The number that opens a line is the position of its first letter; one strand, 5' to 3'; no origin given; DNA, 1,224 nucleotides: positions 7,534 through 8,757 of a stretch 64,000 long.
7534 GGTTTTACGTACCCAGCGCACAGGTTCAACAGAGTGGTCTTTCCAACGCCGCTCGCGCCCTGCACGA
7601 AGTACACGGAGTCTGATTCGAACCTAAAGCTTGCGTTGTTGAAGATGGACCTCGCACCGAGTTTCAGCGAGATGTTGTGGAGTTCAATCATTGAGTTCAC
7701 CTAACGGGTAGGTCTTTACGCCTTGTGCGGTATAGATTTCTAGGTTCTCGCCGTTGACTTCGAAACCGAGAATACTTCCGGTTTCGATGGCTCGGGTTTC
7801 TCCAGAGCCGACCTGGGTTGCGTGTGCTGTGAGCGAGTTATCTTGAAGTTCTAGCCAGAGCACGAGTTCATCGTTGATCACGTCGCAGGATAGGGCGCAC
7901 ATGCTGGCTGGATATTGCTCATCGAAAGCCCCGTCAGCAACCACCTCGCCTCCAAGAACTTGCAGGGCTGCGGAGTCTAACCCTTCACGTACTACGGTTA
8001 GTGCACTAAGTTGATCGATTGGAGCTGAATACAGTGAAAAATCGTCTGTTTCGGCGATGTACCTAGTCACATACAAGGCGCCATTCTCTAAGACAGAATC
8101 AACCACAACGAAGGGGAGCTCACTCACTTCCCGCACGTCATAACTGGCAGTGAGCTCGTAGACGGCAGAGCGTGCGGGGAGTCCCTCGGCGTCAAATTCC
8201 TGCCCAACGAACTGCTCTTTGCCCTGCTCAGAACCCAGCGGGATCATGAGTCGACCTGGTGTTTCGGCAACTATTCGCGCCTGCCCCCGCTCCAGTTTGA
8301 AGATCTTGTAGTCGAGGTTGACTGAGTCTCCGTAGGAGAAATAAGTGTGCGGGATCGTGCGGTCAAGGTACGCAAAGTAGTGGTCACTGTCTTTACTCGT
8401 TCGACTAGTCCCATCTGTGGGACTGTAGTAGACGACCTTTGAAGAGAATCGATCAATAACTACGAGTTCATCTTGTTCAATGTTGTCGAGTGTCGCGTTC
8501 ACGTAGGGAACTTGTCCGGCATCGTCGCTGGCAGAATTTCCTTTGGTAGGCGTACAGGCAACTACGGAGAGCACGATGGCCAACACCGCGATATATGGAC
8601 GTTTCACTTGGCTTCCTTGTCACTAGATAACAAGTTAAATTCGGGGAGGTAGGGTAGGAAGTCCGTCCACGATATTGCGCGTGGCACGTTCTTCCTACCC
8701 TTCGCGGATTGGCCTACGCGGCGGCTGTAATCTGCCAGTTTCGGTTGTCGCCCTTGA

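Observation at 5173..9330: AT-richer six-gene operon: Sec-secreted orphan protein, lipoprotein, ABC ATPase, FtsX-type permease and two small envelope proteins (candidate toxin/bacteriocin plus export-immunity module)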

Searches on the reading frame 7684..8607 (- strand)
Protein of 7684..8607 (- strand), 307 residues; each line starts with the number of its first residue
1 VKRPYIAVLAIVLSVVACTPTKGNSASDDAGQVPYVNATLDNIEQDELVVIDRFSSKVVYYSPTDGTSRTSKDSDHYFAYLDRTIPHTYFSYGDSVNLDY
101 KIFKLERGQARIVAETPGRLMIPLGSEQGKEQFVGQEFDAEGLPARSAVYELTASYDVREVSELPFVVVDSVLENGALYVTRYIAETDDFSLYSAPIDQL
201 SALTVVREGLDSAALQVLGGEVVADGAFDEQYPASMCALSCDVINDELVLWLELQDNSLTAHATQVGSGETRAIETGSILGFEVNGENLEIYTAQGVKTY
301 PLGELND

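Call 5: search_protein_families(library=pfam, proteins=[window:7684-8607:-], max_evalue=1)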
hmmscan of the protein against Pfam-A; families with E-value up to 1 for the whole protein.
window:7684-8607:- (307 aa): 0 families

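Call 6: search_protein_families(library=ncbifam, proteins=[window:7684-8607:-], max_evalue=1)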
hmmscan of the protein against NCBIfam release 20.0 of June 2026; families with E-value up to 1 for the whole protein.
window:7684-8607:- (307 aa): 1 family
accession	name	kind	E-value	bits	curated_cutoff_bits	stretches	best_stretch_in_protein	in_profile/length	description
NF049913.1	FTN_0290_fam_lipo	equivalog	0.12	12.6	170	1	50-104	81-136/154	FTL_1709 family lipoprotein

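Call 8: search_protein_families(library=padloc, proteins=[window:7684-8607:-], max_evalue=1)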
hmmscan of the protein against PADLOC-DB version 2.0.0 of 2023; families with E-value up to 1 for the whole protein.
window:7684-8607:- (307 aa): 0 families

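Call 44: search_solved_structures(query=A4, max_evalue=10, show_alignments=2)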
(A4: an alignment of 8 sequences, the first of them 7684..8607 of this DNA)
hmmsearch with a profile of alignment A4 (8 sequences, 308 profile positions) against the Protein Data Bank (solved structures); distinct sequences matched with E-value up to 10: 9.
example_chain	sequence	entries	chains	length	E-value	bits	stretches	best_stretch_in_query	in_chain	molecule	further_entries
1w7f_A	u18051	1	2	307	0.23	13.3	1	9-84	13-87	BETA-LACTAMASE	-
3o5w_A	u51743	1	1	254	0.37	12.6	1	144-199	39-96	Beta-galactoside-specific lectin 1 chain A isoform 1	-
1m2t_A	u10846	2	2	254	0.43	12.4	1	144-199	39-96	mistletoe lectin I A chain | Beta-galactoside-specific lectin 1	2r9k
3d7w_A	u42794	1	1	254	0.44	12.4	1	144-199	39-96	Beta-galactoside-specific lectin 1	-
6ely_A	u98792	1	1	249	0.44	12.4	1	146-199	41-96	Mistletoe Lectin I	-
2yp6_A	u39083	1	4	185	0.94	11.3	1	11-45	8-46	THIOREDOXIN FAMILY PROTEIN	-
1puu_A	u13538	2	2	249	1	11.2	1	146-199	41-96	lectin I A chain | RRNA N-GLYCOSIDASE A CHAIN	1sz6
4jkx_A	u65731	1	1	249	1.1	11.1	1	145-199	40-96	Beta-galactoside-specific lectin 1 A chain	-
3rd7_A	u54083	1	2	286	1.3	10.9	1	144-225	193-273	Acyl-CoA thioesterase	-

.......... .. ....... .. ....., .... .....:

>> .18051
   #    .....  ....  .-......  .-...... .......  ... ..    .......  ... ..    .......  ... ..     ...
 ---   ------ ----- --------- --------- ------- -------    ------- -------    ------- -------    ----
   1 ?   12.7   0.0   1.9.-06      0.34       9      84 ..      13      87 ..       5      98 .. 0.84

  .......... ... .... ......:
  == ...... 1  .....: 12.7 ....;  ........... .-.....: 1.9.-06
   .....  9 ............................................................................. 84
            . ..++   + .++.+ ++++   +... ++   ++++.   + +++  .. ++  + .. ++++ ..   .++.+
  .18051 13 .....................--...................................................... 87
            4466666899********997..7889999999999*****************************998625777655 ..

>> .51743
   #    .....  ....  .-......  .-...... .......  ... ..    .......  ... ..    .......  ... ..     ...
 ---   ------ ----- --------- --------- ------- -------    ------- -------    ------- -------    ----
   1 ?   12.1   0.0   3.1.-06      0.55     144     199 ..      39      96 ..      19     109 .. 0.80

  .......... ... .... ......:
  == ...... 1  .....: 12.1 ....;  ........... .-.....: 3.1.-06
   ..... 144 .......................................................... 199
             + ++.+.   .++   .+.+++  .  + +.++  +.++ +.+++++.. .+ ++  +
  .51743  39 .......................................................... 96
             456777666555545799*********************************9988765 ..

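Call 81: search_protein_families(library=pfam, proteins=[L021:6787-8268:+, L021:8319-9014:+, L021:9070-9675:+], max_evalue=1)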
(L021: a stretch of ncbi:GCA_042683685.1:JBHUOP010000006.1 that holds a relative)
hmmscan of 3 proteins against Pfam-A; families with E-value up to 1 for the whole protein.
L021:6787-8268:+ (494 aa): 0 families

L021:8319-9014:+ (232 aa): 1 family
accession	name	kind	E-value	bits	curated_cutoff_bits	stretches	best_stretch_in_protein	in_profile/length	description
PF13567.11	DUF4131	-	0.032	14.4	31.6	1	9-67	7-60/165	Domain of unknown function (DUF4131)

L021:9070-9675:+ (202 aa): 1 family
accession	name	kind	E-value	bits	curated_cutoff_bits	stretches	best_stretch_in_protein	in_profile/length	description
PF21380.2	Nrd1-Seb1_dom2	-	0.027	14.9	27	1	88-134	6-52/57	Nrd1/Seb1, domain 2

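Call 85: search_protein_families(library=ncbifam, proteins=[L021:6787-8268:+, L021:8319-9014:+, L021:9070-9675:+], max_evalue=1)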
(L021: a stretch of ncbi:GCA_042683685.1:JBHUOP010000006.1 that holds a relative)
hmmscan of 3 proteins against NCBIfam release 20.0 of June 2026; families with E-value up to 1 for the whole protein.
L021:6787-8268:+ (494 aa): 0 families

L021:8319-9014:+ (232 aa): 2 families
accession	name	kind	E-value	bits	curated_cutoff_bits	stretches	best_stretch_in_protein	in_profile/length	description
TIGR01167.1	LPXTG_anchor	domain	0.064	14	15.9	0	37-56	11-30/34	LPXTG cell wall anchor domain-containing protein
NF010230.0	PRK13682.1-5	equivalog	0.16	12.3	89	1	11-31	33-53/53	hypothetical protein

L021:9070-9675:+ (202 aa): 0 families
